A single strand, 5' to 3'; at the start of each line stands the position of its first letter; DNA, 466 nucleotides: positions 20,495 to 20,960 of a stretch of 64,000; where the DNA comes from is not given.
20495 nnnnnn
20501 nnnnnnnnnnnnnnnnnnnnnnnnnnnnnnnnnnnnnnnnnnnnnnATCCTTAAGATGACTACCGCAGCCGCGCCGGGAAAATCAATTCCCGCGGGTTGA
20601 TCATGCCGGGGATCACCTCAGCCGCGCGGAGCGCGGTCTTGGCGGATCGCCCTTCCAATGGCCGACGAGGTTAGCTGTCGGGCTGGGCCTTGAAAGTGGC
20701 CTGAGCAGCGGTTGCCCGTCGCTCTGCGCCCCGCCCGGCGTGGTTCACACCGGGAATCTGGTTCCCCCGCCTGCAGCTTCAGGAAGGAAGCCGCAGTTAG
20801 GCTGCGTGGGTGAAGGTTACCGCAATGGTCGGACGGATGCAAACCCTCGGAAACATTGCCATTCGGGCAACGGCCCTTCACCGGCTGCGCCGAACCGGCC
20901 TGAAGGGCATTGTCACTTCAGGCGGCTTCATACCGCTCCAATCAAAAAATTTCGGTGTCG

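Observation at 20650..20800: Candidate c-di-AMP (ydaO-class) riboswitch controlling kup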

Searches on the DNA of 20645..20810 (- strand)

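Call 48: build_rna_model(alignment_id=A3, structure=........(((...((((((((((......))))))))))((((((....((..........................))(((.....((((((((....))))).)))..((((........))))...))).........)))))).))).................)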
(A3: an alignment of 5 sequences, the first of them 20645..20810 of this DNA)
Model R1 built from alignment A3 (5 sequences, 169 columns); structure: as given.
model positions 162; base pairs 36; branch points 3; effective number of sequences 0.98; information 0.589 bits per position. Calibrated on 0.2 Mb of random sequence (short: E-values are rough).
structure used (alignment columns):
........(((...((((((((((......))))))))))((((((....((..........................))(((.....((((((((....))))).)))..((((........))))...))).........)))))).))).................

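Call 49: search_with_rna_model(model_id=R1, sources=[window, L001, L002, L006, L049, L056, L204, L205, L206, L207, L081, L082, L083, L084, L085, L086, L087, L088, L089, L090, L091, L092, L093, L094, L095, L096, L097, L098, L099, L100, L101, L102, L103, L104, L105, L106, L107, L108, L109, L110, L111, L112, L113, L114, L115, L116, L117, L118, L119, L120, L121, L122, L123, L124, L125, L126, L127, L128, L129, L130, L131, L132, L133, L134, L135, L136, L137, L138, L139, L140, L141, L142, L143, L144, L145, L146, L147, L148, L149, L150, L151, L152, L153, L154, L155, L156, L157, L158, L159, L160, L161, L162, L163, L164, L165, L166, L167, L168, L169, L170], max_evalue=0.001, make_alignment=true)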
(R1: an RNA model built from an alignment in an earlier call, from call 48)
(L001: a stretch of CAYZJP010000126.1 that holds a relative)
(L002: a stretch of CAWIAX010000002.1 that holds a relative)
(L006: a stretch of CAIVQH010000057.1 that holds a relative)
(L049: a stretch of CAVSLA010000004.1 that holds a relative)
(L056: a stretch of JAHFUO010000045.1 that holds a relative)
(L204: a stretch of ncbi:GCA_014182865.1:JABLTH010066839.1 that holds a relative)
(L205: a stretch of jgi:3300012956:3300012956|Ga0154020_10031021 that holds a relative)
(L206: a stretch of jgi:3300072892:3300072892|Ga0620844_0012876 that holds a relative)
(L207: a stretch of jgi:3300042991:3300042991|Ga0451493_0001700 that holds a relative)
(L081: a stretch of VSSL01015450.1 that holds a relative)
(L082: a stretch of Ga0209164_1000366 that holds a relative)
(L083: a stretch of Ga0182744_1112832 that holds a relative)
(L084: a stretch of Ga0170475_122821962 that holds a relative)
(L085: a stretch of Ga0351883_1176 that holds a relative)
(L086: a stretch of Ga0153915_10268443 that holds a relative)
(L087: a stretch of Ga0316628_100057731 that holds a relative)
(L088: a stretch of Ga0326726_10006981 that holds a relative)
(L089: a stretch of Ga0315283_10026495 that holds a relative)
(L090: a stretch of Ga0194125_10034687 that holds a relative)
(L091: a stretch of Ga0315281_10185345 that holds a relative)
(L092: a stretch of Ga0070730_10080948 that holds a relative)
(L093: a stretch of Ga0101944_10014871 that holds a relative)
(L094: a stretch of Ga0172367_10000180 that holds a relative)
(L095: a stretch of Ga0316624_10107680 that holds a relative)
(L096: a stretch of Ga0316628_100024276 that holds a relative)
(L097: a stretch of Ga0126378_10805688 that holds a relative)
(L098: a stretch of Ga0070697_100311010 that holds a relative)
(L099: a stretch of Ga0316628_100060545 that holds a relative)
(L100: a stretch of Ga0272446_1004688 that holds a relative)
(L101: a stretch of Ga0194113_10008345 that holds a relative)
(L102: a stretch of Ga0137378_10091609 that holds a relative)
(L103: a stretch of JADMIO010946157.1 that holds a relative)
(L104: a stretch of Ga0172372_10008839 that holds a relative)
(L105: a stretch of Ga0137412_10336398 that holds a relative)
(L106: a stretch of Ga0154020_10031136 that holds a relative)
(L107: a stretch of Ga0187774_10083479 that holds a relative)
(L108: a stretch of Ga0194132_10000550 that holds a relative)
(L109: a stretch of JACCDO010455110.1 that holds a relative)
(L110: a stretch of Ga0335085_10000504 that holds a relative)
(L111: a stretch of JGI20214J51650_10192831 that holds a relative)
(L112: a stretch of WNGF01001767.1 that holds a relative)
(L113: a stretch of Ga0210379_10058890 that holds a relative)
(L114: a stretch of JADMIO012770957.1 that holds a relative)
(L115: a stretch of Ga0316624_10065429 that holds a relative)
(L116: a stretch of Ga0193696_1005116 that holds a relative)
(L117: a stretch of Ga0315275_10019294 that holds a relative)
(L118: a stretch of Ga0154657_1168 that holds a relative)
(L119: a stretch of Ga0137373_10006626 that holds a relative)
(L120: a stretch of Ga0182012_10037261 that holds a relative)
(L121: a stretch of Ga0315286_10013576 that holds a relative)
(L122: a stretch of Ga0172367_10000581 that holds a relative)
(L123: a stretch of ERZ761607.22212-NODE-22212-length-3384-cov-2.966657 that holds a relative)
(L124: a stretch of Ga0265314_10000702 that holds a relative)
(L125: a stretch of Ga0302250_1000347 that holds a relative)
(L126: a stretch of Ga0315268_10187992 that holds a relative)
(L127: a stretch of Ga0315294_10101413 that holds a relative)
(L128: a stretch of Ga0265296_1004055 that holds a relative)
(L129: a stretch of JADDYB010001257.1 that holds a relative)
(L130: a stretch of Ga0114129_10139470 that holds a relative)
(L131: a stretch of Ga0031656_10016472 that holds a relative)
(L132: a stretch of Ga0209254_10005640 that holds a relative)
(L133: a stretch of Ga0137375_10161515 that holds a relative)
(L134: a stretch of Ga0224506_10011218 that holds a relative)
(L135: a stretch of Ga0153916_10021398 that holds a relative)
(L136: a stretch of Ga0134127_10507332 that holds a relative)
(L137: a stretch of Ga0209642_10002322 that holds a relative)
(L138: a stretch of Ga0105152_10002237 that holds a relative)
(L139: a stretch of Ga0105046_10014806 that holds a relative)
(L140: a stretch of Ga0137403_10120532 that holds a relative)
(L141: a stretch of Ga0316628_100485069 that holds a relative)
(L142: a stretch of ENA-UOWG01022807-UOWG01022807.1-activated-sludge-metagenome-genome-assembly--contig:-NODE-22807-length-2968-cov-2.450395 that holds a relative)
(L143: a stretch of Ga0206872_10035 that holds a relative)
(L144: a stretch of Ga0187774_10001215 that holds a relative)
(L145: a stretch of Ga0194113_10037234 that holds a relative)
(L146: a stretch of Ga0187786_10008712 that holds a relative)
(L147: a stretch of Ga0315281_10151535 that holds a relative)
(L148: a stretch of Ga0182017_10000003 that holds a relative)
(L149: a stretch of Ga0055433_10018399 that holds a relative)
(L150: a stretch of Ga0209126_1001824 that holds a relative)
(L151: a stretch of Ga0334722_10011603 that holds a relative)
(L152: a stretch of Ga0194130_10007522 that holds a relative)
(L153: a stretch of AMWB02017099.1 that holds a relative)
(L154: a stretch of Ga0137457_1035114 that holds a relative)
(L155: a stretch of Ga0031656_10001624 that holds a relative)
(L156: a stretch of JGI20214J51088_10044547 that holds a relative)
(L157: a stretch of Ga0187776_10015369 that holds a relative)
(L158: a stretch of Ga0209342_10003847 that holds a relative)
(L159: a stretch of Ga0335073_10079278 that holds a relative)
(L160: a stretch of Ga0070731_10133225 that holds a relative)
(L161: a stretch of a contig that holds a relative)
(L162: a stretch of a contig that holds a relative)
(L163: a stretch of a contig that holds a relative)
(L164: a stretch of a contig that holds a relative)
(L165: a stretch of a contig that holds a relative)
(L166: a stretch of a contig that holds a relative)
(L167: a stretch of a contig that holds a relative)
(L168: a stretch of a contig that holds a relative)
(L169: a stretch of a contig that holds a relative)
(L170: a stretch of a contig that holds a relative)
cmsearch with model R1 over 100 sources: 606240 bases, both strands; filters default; matches with E-value up to 0.001: 101.
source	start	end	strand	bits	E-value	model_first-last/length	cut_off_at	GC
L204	2249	2410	+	187.1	9.3e-50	1-162/162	no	0.65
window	20645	20809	-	180.4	6.6e-48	1-162/162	no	0.67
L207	2248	2405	+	180.1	8e-48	1-162/162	no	0.7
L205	1668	1826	+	176.2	9.8e-47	1-162/162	no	0.65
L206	2247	2409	+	157.1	2.1e-41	1-162/162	no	0.72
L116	174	330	-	144.2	8e-38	1-162/162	no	0.66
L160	1155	1317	+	141.3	5e-37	1-162/162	no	0.61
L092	82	246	-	141.1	5.9e-37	1-162/162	no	0.65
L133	1835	2007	+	140.4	9e-37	1-162/162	no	0.72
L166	1649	1821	+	139.3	1.8e-36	1-162/162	no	0.72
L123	2752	2912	+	136.9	8.6e-36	1-162/162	no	0.68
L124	5240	5423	+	136.9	8.8e-36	1-162/162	no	0.65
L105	168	324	+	129.4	1.1e-33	1-162/162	no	0.62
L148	10142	10306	+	123.9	3.7e-32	1-162/162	no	0.62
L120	1540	1701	+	123.8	4e-32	1-162/162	no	0.67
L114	1135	1291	-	122.6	8.3e-32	1-162/162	no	0.64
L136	548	704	-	120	4.3e-31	1-162/162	no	0.65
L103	472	628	-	118.1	1.5e-30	1-162/162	no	0.64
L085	993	1142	+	113.8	2.4e-29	1-162/162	no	0.61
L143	4451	4614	+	112.5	5.2e-29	1-162/162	no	0.62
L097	854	1023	+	112.2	6.4e-29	1-162/162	no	0.65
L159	1504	1663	+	112.2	6.6e-29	1-162/162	no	0.62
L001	1090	1239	+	110.3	2.1e-28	1-162/162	no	0.69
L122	238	386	-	109.3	4.1e-28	1-162/162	no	0.69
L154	120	279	-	109.2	4.3e-28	1-162/162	no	0.61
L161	1711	1859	-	108.7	6e-28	1-162/162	no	0.7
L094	1193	1341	+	107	1.9e-27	1-162/162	no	0.72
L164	4847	4995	-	107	1.9e-27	1-162/162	no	0.72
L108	6382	6530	+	105.9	3.7e-27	1-162/162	no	0.66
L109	1183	1331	+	105.7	4.1e-27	1-162/162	no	0.71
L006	2689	2853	+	103.7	1.5e-26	1-162/162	no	0.68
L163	627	780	-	102.9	2.6e-26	1-162/162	no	0.66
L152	7846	7994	+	102.3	3.7e-26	1-162/162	no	0.65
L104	12991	13139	-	102.3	3.8e-26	1-162/162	no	0.71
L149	1015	1179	+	94.4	5.7e-24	1-162/162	no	0.62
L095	129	266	+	92.8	1.6e-23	1-162/162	no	0.51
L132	5958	6095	-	92.8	1.7e-23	1-162/162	no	0.54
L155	2919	3056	-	92.8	1.7e-23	1-162/162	no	0.54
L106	5071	5218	-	92.4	2.1e-23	1-162/162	no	0.66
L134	886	1022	+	91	5e-23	1-162/162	no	0.53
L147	471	604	+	90.3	7.9e-23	1-162/162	no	0.49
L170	4403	4534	-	89.7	1.2e-22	1-162/162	no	0.48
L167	101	237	+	89.3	1.6e-22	1-162/162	no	0.55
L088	3486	3622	-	89.2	1.6e-22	1-162/162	no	0.55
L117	4997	5133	+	89.1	1.8e-22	1-162/162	no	0.5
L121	5689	5825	+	89.1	1.8e-22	1-162/162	no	0.5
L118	2903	3039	-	88.6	2.4e-22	1-162/162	no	0.55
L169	2167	2302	-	88.3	2.9e-22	1-162/162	no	0.54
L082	134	271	-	88.3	3e-22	1-162/162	no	0.54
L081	1537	1672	-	87.9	3.7e-22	1-162/162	no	0.5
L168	96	233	-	87.9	3.8e-22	1-162/162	no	0.55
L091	1416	1556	-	87.6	4.5e-22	1-162/162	no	0.52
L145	3319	3455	-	86.8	7.5e-22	1-162/162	no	0.55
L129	606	742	+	86.5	9.4e-22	1-162/162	no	0.56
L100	6615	6748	+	85.5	1.7e-21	1-162/162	no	0.57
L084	88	237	+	85.1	2.2e-21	1-162/162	no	0.67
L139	250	402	+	85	2.5e-21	1-162/162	no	0.57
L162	7517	7669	+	85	2.5e-21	1-162/162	no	0.57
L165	1172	1313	-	84.3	3.7e-21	1-162/162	no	0.61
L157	3322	3459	-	83.8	5.2e-21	1-162/162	no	0.58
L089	5386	5522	+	83.8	5.2e-21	1-162/162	no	0.53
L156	2936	3073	+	83.3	7.2e-21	1-162/162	no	0.5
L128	145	281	+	83.2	7.6e-21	1-162/162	no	0.52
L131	305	500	+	82.5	1.2e-20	1-162/162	no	0.57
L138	2187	2323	-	82.4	1.3e-20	1-162/162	no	0.5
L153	447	576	+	82.3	1.4e-20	1-162/162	no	0.55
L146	1680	1817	+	82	1.6e-20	1-162/162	no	0.54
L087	571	696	+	81.5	2.3e-20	1-162/162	no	0.53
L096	4423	4550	-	81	3.2e-20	1-162/162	no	0.51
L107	1402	1526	-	80.8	3.5e-20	5-162/162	no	0.48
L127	2845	2976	-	80.2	5.2e-20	1-162/162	no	0.56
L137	3269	3401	+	79.2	1e-19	1-162/162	no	0.51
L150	2303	2435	-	79.2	1e-19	1-162/162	no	0.51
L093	1141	1277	+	78.7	1.4e-19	1-162/162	no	0.58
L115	230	358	-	78.2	1.9e-19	1-162/162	no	0.53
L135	1129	1257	-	77.6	2.7e-19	1-162/162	no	0.49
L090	1913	2045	-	77.6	2.8e-19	1-162/162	no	0.54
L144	3362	3488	+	77.5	3e-19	1-162/162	no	0.5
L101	12073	12202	+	75.3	1.2e-18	1-162/162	no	0.52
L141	718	846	-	74.7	1.8e-18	1-162/162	no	0.53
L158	4790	4918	+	73.8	3.1e-18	1-162/162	no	0.53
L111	679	811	+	73.5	3.8e-18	1-162/162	no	0.49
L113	1339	1492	+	72.1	9.5e-18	1-162/162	no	0.55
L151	3277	3410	+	71.5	1.4e-17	1-162/162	no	0.5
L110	5094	5248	+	71.3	1.6e-17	1-162/162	no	0.63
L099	3424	3552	-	69.4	5.2e-17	1-162/162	no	0.54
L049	2853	3001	+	66.7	2.9e-16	1-162/162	no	0.66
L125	659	789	-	64.8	1e-15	1-162/162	no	0.53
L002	2808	2964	+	64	1.7e-15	1-162/162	no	0.7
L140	1049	1229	+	63.6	2.2e-15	1-162/162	no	0.57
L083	247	385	+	62.8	3.6e-15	1-162/162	no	0.66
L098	860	1030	+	60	2.2e-14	1-162/162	no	0.58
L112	5801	5955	+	57.6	1e-13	8-158/162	no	0.63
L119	6976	7130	+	57.6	1e-13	8-158/162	no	0.63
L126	1895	1972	-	55.3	4.4e-13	76-162/162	5'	0.49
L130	2358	2506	+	52.8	2.2e-12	1-162/162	no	0.71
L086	1838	1896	-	48.6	3.3e-11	104-162/162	5'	0.61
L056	2816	2973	+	46.2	1.6e-10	1-162/162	no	0.66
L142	228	351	-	34.7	2.5e-07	1-162/162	no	0.48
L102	2732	2781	-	25.8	7.4e-05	113-162/162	5'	0.62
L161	1391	1558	+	25.5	9.1e-05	1-162/162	no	0.67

Alignment A4: 101 matches aligned to the model, 317 columns, each read 5' to 3' on its own strand. Consensus structure (alignment columns), stored with it:
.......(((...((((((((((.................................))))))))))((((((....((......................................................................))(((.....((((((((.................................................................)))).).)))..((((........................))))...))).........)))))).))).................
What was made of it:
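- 20645..20813 (-): c-di-AMP riboswitch aptamer (RF00379). Own clade model R1 gives 180.4 bits at 20809-20645 (call 49).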

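Call 50: search_with_rna_model(model_id=R1, sources=[L001, L002, L003, L004, L005, L006, L007, L008, L009, L010, L011, L012, L013, L014, L015, L016, L017, L018, L019, L020, L021, L022, L023, L024, L025, L026, L027, L028, L029, L030, L031, L032, L033, L034, L035, L036, L037, L038, L039, L040, L041, L042, L043, L044, L045, L046, L047, L048, L049, L050, L051, L052, L053, L054, L055, L056, L057, L058, L059, L060, L061, L062, L063, L064, L065, L066, L067, L068, L069, L070, L071, L072, L073, L074, L075, L076, L077, L078, L079, L080], max_evalue=0.01)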
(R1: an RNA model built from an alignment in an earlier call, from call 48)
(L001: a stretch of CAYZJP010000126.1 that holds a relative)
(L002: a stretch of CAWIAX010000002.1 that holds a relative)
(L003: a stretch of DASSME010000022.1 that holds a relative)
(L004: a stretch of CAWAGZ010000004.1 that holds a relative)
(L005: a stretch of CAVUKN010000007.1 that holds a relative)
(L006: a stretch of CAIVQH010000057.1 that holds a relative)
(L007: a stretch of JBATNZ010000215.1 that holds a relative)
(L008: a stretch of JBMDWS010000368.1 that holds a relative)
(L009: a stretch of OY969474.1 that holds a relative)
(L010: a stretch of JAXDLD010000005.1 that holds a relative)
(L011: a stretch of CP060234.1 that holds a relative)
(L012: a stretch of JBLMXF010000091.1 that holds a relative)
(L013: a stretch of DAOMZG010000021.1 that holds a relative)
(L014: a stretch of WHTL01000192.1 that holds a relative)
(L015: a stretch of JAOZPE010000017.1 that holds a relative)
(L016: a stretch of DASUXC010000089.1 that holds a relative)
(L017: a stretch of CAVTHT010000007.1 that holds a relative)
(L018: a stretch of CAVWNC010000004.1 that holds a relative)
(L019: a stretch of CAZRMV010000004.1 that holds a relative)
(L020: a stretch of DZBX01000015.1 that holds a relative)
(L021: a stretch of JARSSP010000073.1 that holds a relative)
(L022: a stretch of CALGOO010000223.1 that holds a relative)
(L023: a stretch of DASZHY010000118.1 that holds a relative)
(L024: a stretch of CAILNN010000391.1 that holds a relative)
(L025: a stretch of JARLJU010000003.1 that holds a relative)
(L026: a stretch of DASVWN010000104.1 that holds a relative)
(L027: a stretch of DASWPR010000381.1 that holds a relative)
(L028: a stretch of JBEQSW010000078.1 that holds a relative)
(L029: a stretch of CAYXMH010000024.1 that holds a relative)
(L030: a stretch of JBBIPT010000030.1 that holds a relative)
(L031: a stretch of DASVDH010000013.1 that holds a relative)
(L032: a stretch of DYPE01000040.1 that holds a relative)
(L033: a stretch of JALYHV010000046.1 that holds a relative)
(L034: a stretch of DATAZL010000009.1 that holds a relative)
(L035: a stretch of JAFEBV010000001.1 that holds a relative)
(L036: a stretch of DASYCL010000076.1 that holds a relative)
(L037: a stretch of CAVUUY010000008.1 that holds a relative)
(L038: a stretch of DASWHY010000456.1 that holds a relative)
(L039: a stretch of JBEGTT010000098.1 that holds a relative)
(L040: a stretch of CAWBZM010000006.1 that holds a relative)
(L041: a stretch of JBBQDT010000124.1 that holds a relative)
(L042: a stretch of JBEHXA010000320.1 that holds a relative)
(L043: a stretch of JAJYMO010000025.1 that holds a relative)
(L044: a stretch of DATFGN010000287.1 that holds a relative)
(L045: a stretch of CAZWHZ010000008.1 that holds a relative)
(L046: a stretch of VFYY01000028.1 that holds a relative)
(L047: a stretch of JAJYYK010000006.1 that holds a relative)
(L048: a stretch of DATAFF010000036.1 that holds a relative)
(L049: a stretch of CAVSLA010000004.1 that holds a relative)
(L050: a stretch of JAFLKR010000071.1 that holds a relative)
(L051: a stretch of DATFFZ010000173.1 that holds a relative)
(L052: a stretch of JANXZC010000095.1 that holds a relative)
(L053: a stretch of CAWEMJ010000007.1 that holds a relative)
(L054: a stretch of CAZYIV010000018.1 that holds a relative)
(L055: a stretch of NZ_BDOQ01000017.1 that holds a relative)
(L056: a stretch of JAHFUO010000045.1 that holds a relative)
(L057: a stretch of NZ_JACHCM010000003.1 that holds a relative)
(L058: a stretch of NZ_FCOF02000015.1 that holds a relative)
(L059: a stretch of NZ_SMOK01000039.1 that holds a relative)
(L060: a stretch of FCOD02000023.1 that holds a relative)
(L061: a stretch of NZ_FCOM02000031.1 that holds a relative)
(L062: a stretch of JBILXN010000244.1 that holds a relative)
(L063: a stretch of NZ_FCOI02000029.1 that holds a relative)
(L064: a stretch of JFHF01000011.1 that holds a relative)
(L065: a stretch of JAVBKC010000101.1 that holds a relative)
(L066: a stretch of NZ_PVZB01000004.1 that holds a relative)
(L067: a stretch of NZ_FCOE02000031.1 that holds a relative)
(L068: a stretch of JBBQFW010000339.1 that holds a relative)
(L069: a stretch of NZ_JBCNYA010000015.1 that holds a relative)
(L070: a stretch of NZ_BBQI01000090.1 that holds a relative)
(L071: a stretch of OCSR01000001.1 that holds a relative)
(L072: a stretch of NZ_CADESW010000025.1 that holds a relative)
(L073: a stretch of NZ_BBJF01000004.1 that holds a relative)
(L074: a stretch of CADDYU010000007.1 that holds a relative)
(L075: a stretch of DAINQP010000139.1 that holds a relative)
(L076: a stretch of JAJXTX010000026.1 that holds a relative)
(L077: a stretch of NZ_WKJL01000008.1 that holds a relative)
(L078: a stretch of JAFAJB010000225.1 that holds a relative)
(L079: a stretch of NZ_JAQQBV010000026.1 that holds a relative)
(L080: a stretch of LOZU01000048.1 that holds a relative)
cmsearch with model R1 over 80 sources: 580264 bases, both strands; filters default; matches with E-value up to 0.01: 6.
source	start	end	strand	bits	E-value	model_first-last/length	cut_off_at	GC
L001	1090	1239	+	110.3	2e-28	1-162/162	no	0.69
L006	2689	2853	+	103.7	1.5e-26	1-162/162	no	0.68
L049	2853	3001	+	66.7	2.8e-16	1-162/162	no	0.66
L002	2808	2964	+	64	1.6e-15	1-162/162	no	0.7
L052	2772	2899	+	46.2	1.4e-10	1-162/162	no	0.55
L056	2816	2973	+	46.2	1.5e-10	1-162/162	no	0.66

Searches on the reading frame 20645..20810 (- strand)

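Call 57: search_protein_families(library=pfam, proteins=[L170:2317-4404:-], max_evalue=0.01)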
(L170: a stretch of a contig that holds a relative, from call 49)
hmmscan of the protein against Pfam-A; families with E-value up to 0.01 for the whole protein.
L170:2317-4404:- (696 aa): 2 families
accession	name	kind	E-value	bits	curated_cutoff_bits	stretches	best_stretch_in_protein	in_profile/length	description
PF13520.12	AA_permease_2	-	2.2e-18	66.8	27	1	97-483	20-406/427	Amino acid permease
PF00324.27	AA_permease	-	0.0011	18.2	24.6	1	107-503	30-452/470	Amino acid permease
